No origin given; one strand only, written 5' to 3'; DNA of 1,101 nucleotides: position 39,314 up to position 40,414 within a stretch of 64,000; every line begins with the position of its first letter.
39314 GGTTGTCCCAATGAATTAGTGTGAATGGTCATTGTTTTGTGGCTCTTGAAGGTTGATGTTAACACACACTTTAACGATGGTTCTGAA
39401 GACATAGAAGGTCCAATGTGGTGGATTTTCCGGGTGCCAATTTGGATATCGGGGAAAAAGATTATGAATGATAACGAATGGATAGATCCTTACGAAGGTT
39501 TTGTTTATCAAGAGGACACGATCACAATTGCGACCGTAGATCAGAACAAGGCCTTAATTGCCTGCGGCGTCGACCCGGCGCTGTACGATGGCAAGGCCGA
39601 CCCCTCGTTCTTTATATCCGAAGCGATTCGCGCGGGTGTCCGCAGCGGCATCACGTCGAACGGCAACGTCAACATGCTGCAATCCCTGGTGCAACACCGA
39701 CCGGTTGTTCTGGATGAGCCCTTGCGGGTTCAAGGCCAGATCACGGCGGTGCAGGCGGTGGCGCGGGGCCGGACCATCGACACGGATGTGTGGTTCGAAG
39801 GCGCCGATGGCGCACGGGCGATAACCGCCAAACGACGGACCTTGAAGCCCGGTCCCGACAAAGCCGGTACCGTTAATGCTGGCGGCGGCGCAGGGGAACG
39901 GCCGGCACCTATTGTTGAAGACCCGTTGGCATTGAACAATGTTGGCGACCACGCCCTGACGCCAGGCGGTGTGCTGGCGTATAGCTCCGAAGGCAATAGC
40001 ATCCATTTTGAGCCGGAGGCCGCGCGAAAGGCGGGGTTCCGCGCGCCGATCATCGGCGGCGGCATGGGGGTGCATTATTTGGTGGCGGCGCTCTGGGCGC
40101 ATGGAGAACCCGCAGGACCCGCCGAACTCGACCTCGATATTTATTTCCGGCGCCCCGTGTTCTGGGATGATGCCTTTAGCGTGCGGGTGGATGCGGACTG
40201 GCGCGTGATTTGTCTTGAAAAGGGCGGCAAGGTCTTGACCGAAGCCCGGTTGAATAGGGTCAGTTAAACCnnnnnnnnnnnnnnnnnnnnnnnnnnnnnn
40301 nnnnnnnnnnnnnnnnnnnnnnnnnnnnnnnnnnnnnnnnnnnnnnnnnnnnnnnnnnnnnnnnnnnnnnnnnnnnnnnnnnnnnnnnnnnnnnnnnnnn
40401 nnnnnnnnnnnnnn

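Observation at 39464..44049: Candidate undescribed membrane-linked molybdoenzyme: hotdog protein + H-x13-H x2 membrane protein + ferredoxin-fused, Tat-less bis-MGD oxidoreductase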

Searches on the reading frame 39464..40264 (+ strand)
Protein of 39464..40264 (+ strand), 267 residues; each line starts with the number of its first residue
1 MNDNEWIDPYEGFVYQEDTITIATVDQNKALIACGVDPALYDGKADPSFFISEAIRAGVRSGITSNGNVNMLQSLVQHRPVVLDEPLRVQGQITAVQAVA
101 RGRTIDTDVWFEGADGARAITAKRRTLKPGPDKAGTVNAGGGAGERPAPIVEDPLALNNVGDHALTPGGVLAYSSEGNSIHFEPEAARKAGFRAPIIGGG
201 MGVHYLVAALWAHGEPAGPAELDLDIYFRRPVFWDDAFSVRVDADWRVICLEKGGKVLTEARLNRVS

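Call 3: search_protein_families(library=pfam, proteins=[window:39464-40264:+], max_evalue=0.1)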
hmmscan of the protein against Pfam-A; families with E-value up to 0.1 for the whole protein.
window:39464-40264:+ (267 aa): 2 families
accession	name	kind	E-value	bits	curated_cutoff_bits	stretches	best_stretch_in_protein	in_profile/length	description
PF01575.25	MaoC_dehydratas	-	0.00011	22.2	27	1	174-242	30-99/123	MaoC like domain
PF03061.28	4HBT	-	0.042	14.6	20.6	0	208-241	19-53/79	Thioesterase superfamily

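Call 4: search_protein_families(library=ncbifam, proteins=[window:39464-40264:+], max_evalue=0.1)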
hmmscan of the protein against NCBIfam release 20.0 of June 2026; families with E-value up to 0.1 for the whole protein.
window:39464-40264:+ (267 aa): 0 families

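Call 63: find_homologous_proteins(query=window:39464-40264:+)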
Query window:39464-40264:+ (267 aa): 658 proteins with E <= 0.001 among 4810 candidates; the best 120 are listed.
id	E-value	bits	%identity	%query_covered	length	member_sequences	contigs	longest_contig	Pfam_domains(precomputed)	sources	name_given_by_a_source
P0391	2.8e-172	589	97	100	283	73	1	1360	-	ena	-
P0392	2.7e-141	488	83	100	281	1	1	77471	PF01575.26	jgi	jgi:acyl dehydratase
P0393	9.5e-116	404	69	100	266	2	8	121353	PF01575.26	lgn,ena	-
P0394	5.3e-108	378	65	100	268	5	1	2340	PF01575.26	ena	-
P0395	2.6e-97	343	62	98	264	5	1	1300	-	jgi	jgi:hypothetical protein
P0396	3.0e-97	343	59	99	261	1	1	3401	-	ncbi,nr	ncbi:MAG: hypothetical protein HUJ31_19890 [Pseudomonadales bacterium]|nr:hypothetical protein [Pseu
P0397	4.8e-97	343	59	99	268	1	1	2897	-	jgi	jgi:hypothetical protein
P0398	1.2e-96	341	61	99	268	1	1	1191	-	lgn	-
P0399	9.6e-96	338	61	99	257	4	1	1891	-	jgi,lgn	-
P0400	2.0e-95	337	59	99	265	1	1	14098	-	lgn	-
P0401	3.4e-95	336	58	98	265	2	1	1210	PF01575.26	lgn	-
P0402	4.5e-95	336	60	99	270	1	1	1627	-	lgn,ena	-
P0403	1.4e-94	334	59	99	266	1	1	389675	-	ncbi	ncbi:MAG: hypothetical protein R3E86_05330 [Pseudomonadales bacterium]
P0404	6.6e-94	332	59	99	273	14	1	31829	-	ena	-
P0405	9.3e-94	332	58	98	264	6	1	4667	-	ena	-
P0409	1.3e-92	328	60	98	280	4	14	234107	-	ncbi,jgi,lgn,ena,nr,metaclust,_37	ncbi:MAG: hypothetical protein CMQ43_12425 [Gammaproteobacteria bacterium]|nr:hypothetical protein [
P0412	8.2e-92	325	57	99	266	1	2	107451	PF01575.26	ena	-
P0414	2.8e-91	324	57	99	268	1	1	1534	PF01575.26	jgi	jgi:hypothetical protein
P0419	2.2e-90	321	56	100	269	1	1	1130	PF01575.26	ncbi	-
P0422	7.7e-90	319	55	98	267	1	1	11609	PF01575.26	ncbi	-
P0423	8.5e-90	319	56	99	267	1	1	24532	PF01575.26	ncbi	-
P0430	2.1e-89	317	56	98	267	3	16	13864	PF01575.26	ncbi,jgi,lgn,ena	jgi:acyl dehydratase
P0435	8.0e-89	316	55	99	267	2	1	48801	PF01575.26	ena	-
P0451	1.0e-87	312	54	99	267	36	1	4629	PF01575.26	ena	-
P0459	2.6e-87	311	56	99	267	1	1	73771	PF01575.26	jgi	jgi:hydroxyacyl-ACP dehydratase HTD2-like protein with hotdog domain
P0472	7.0e-87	309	54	99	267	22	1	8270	PF01575.26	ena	-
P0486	1.5e-85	305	53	99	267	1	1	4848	PF01575.26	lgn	-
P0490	2.7e-85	304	54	97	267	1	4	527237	PF01575.26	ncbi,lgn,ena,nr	ncbi:MAG: hypothetical protein GKS00_17355 [Alphaproteobacteria bacterium]|nr:hypothetical protein [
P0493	5.1e-85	303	54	99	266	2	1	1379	PF01575.26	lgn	-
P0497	9.7e-85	302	54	99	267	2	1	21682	PF01575.26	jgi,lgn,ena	-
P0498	1.0e-84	302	53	99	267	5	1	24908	PF01575.26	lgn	-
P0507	4.4e-84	300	53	99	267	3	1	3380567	PF01575.26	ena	-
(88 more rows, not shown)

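Call 65: find_encoding_contigs(protein=P0403, flank=7000, max_places=1)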
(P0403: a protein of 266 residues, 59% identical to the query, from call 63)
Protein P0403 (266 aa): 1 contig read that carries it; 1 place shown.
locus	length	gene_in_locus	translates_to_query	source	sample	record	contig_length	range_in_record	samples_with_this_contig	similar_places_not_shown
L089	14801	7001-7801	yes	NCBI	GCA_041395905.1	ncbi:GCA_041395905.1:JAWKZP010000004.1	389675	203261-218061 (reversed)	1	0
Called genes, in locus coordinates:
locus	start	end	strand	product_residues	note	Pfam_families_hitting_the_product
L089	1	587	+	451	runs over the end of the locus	PF00067:p450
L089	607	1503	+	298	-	PF04381:RdgC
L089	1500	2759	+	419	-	PF00890:FAD_binding_2 (weak), PF01266:DAO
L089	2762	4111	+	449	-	PF07690:MFS_1 (faint)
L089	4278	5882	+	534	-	PF00463:ICL, PF13714:PEP_mutase, PF00463:ICL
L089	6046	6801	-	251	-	PF00106:adh_short, PF23441:SDR (weak), PF08659:KR, PF13561:adh_short_C2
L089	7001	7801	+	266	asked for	-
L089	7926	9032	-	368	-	-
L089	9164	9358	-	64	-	-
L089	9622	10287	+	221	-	PF00881:Nitroreductase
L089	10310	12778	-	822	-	PF13432:TPR_16 (weak)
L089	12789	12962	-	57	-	-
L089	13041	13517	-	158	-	PF02085:Cytochrom_CIII (faint), PF14522:Cytochrome_C7 (faint)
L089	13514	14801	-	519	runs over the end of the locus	PF02085:Cytochrom_CIII (weak), PF14522:Cytochrome_C7 (faint), PF14537:Cytochrom_c3_2 (faint)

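Call 66: find_encoding_contigs(protein=P0490, flank=7000, max_places=1)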
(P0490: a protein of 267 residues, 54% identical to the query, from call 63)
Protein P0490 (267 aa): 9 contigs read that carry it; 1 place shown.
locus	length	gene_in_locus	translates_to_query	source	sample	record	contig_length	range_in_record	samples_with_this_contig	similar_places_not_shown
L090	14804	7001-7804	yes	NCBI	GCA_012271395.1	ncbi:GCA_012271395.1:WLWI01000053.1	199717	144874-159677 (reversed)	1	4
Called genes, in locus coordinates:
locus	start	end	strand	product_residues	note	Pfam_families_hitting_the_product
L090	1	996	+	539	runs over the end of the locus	PF02776:TPP_enzyme_N, PF00205:TPP_enzyme_M, PF02775:TPP_enzyme_C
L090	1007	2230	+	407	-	PF07690:MFS_1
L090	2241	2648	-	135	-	PF00903:Glyoxalase, PF13468:Glyoxalase_3, PF13669:Glyoxalase_4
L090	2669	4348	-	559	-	PF02771:Acyl-CoA_dh_N, PF02770:Acyl-CoA_dh_M, PF00441:Acyl-CoA_dh_1, PF08028:Acyl-CoA_dh_2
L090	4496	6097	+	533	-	PF07690:MFS_1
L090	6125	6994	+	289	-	PF00296:Bac_luciferase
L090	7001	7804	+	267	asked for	PF01575:MaoC_dehydratas (weak)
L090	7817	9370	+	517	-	PF00135:COesterase, PF20434:BD-FAE, PF07859:Abhydrolase_3 (faint)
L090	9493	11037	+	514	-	PF06609:TRI12, PF00083:Sugar_tr, PF07690:MFS_1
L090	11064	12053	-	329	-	PF00248:Aldo_ket_red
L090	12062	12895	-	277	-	PF01209:Ubie_methyltran, PF02353:CMAS, PF13489:Methyltransf_23, PF08241:Methyltransf_11, PF08242:Methyltransf_12, PF13649:Methyltransf_25, PF13847:Methyltransf_31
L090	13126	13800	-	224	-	PF02660:G3P_acyltransf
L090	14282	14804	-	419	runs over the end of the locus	PF07690:MFS_1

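Call 67: find_encoding_contigs(protein=P0409, flank=7000, max_places=1)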
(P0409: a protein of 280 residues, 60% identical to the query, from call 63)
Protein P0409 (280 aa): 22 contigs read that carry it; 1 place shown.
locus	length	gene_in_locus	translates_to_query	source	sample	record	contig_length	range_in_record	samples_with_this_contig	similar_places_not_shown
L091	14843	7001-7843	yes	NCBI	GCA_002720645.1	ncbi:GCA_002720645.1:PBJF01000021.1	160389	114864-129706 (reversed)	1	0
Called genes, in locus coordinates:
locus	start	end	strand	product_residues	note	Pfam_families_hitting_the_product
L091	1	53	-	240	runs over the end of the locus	PF13468:Glyoxalase_3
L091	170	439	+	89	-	-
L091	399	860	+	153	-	PF01850:PIN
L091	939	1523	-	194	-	PF00313:CSD, PF06961:DUF1294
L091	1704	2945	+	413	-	PF00067:p450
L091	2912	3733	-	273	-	PF00561:Abhydrolase_1, PF12146:Hydrolase_4, PF12697:Abhydrolase_6, PF00975:Thioesterase (weak)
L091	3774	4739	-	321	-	PF09296:NUDIX-like, PF09297:Zn_ribbon_NUD, PF00293:NUDIX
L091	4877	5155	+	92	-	PF22513:FitA-like_RHH, PF03869:Arc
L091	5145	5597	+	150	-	PF01850:PIN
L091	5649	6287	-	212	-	-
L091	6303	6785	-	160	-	-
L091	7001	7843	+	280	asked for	-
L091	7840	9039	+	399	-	PF02515:CoA_transf_3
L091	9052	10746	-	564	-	PF02129:Peptidase_S15, PF00561:Abhydrolase_1, PF12146:Hydrolase_4, PF12697:Abhydrolase_6, PF00326:Peptidase_S9 (weak), PF00756:Esterase (weak)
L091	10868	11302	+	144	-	PF04075:F420H2_quin_red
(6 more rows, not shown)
